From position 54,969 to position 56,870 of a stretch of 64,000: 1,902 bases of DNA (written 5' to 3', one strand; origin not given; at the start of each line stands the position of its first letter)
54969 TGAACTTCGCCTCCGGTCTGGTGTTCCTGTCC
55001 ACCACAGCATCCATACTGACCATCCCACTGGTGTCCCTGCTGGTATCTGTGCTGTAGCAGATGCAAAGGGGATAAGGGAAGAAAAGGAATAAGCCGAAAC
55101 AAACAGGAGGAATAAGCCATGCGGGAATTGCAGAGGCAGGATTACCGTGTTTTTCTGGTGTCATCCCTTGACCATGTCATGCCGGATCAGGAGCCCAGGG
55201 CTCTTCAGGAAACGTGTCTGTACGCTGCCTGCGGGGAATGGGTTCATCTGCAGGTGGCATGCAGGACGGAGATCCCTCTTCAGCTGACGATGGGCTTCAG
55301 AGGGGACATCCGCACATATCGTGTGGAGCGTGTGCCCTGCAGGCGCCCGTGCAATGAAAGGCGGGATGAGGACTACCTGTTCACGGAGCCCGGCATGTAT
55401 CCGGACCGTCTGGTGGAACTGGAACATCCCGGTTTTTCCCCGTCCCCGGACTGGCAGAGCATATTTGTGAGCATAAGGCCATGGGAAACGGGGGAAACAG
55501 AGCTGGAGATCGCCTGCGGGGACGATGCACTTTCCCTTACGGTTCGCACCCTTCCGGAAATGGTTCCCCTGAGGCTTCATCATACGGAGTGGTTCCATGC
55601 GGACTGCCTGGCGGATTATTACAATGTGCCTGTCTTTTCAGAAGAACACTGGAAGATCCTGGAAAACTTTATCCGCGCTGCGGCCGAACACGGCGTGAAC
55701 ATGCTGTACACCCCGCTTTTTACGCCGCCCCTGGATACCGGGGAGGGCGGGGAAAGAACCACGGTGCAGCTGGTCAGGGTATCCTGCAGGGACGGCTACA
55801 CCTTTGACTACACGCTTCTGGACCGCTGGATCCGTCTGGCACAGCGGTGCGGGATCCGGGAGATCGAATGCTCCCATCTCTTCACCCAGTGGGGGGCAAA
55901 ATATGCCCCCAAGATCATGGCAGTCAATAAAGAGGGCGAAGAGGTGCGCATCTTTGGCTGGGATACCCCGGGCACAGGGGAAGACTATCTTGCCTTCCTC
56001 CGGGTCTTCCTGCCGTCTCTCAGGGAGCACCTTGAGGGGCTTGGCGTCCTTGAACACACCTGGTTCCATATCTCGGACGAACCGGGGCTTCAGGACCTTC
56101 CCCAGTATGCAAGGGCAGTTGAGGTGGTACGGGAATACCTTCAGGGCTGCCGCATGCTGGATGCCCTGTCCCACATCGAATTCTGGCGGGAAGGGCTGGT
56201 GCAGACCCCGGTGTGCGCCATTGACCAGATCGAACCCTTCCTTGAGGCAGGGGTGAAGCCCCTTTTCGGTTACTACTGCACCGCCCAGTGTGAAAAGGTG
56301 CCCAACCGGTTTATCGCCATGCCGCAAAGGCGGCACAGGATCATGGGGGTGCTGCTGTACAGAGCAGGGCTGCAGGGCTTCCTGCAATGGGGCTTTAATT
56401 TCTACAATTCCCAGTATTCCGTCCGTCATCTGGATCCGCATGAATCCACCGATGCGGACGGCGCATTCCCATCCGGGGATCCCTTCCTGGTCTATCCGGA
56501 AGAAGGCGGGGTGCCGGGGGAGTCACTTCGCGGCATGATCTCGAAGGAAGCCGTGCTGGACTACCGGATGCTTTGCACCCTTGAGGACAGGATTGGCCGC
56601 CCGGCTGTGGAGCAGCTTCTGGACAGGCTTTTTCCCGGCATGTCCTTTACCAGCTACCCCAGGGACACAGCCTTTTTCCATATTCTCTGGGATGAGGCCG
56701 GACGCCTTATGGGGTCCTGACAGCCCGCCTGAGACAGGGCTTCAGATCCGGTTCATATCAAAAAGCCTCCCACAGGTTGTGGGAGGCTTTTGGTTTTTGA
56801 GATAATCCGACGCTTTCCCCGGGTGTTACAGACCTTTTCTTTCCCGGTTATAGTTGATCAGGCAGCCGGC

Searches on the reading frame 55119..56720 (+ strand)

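Call 62: search_protein_families(library=pfam, proteins=[window:55119-56720:+], max_evalue=0.00001)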
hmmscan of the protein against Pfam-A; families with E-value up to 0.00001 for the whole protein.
window:55119-56720:+ (533 aa): 1 family
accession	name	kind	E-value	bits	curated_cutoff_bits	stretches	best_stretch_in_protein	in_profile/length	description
PF13320.12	GH123_cat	-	6e-103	345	23.1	1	158-486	1-322/324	Glycoside hydrolase 123, catalytic domain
